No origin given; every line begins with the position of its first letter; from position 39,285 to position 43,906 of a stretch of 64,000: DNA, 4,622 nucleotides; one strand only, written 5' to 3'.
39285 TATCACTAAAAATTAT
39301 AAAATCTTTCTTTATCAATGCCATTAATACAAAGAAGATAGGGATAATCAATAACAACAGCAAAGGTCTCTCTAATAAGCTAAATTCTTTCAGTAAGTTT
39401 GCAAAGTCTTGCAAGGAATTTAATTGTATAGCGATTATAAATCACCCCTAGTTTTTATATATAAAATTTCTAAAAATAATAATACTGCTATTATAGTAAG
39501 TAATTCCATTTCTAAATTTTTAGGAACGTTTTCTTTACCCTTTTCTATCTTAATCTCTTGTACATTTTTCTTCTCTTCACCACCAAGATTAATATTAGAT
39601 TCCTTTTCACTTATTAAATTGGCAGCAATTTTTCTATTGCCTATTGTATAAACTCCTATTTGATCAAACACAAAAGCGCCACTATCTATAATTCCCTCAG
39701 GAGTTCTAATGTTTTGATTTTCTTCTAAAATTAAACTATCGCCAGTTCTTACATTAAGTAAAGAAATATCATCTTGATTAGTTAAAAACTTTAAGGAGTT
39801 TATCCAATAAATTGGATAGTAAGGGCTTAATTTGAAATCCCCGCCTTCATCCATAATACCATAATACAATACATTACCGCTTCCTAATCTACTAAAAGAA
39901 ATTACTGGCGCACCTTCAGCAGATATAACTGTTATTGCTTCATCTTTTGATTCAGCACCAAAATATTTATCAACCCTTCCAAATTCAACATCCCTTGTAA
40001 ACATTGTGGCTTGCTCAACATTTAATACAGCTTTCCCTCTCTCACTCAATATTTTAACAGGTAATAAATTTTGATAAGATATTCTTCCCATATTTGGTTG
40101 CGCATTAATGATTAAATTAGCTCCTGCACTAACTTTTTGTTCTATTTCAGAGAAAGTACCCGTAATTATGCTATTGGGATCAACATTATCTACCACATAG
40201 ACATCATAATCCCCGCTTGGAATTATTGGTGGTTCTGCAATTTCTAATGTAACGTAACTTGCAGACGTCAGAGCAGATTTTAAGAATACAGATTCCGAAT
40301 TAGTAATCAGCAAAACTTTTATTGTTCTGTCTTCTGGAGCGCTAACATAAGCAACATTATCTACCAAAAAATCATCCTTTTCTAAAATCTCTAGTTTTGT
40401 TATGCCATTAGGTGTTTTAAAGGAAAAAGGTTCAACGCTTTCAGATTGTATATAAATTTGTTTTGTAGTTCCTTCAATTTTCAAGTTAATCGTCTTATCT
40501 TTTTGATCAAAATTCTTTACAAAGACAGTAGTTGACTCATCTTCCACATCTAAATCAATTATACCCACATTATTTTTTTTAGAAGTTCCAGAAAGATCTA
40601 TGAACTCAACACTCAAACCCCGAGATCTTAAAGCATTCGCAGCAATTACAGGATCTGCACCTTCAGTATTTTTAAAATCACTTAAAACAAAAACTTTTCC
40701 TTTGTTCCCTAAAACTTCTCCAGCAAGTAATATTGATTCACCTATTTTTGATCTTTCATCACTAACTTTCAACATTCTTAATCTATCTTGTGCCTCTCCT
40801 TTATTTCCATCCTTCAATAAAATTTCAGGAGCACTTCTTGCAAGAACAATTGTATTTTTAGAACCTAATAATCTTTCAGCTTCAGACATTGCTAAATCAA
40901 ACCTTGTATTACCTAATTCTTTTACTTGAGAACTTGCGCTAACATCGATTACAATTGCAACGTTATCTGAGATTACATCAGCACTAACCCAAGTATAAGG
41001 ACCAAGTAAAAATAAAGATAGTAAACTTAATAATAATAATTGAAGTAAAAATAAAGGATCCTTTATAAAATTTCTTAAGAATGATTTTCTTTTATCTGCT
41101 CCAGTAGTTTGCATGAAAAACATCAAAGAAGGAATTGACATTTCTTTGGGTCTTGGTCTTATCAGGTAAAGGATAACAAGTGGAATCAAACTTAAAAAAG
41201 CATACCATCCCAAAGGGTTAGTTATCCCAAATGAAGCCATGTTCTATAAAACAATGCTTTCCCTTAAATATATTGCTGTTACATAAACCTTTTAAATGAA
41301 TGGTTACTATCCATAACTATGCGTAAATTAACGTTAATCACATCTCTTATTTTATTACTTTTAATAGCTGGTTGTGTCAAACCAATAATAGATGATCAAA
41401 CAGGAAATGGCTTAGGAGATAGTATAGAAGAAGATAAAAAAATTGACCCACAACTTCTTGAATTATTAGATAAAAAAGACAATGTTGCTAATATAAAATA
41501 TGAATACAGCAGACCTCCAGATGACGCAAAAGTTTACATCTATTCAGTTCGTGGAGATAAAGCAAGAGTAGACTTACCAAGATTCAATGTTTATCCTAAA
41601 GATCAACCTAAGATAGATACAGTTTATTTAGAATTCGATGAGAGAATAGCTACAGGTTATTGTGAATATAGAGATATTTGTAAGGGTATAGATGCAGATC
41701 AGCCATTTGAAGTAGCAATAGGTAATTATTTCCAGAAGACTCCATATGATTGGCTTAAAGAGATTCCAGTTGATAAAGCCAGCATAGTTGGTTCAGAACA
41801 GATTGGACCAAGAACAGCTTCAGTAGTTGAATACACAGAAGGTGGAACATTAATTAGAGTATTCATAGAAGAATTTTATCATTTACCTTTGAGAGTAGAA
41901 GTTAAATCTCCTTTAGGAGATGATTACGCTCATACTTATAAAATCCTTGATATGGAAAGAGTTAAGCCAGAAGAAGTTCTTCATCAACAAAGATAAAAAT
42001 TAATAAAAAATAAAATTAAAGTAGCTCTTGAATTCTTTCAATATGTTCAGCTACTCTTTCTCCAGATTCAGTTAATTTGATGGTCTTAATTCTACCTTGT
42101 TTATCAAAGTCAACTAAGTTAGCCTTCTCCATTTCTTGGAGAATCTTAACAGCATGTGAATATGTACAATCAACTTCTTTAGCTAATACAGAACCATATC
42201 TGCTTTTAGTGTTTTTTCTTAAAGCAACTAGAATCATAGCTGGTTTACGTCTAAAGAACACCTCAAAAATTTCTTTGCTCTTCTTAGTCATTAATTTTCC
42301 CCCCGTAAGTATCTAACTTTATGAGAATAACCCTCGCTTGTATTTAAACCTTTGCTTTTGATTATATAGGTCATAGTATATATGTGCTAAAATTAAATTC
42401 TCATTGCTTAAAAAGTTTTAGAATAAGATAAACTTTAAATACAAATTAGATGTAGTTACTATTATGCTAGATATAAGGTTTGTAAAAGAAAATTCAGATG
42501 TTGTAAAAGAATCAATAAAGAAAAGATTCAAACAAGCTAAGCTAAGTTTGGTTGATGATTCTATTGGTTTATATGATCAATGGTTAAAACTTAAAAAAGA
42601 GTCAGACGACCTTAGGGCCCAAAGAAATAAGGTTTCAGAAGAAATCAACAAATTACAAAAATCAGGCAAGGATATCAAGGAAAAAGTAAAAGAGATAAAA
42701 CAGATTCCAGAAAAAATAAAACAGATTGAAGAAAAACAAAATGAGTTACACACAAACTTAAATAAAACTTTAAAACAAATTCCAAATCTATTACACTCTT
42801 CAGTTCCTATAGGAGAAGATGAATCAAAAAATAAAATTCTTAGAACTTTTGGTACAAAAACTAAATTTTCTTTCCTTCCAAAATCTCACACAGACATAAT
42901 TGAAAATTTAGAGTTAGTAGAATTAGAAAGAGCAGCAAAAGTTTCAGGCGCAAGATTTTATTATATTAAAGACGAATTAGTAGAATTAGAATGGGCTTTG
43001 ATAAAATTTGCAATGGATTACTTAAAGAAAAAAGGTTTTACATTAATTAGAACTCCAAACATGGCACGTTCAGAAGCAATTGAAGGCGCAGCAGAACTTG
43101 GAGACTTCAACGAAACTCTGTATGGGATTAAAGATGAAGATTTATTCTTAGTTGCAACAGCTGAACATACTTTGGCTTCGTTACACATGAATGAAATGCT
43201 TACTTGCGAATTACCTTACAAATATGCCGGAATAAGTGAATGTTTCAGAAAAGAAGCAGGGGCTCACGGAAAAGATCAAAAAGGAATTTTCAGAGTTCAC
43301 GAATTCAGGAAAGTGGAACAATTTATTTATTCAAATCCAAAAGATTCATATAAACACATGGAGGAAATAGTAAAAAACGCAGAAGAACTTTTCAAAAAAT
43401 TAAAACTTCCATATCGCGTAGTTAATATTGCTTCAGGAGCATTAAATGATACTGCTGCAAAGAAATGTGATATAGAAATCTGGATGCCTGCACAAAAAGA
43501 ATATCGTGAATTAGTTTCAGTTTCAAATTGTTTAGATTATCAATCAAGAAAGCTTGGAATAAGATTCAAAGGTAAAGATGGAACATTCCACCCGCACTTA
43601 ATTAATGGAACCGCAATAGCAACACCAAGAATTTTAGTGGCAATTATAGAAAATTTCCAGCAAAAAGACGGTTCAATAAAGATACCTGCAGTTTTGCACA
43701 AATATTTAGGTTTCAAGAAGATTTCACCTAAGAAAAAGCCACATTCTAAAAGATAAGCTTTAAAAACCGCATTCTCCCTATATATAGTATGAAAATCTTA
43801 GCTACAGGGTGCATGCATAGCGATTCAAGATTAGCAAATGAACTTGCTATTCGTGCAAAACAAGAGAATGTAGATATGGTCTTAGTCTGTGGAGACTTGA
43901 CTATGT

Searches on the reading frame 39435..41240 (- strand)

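Call 38: search_protein_families(library=pfam, proteins=[window:39435-41240:-], max_evalue=0.001)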
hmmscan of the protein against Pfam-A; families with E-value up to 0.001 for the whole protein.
window:39435-41240:- (601 aa): 5 families
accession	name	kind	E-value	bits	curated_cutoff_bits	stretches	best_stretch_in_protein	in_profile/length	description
PF24157.1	DUF7408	-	2.6e-43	148.5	27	1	308-479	1-171/174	Domain of unknown function (DUF7408)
PF24156.1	DUF7407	-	1.7e-10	41.5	28.2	1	225-298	1-74/74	Domain of unknown function (DUF7407)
PF07584.16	BatA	-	3.4e-10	40.6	25.9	1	7-81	5-77/77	Aerotolerance regulator N-terminal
PF24155.1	DUF7406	-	1.4e-06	28.5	28.4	1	493-540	5-52/52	Domain of unknown function (DUF7406)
PF13519.12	VWA_2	-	2.3e-05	25.4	27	1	94-189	1-106/107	von Willebrand factor type A domain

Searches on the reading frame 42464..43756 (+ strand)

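Call 38: search_protein_families(library=pfam, proteins=[window:42464-43756:+], max_evalue=0.001)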
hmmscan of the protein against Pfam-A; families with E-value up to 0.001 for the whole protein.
window:42464-43756:+ (430 aa): 3 families
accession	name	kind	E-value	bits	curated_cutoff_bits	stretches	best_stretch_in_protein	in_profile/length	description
PF00587.30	tRNA-synt_2b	-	7.3e-38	130.8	29.3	1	224-398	8-179/179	tRNA synthetase class II core domain (G, H, P, S and T)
PF02403.27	Seryl_tRNA_N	-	3.1e-22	79.3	28.2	1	1-109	1-107/108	Seryl-tRNA synthetase N-terminal domain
PF11932.13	DUF3450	-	0.00024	20.9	32.6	1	37-125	43-128/241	Protein of unknown function (DUF3450)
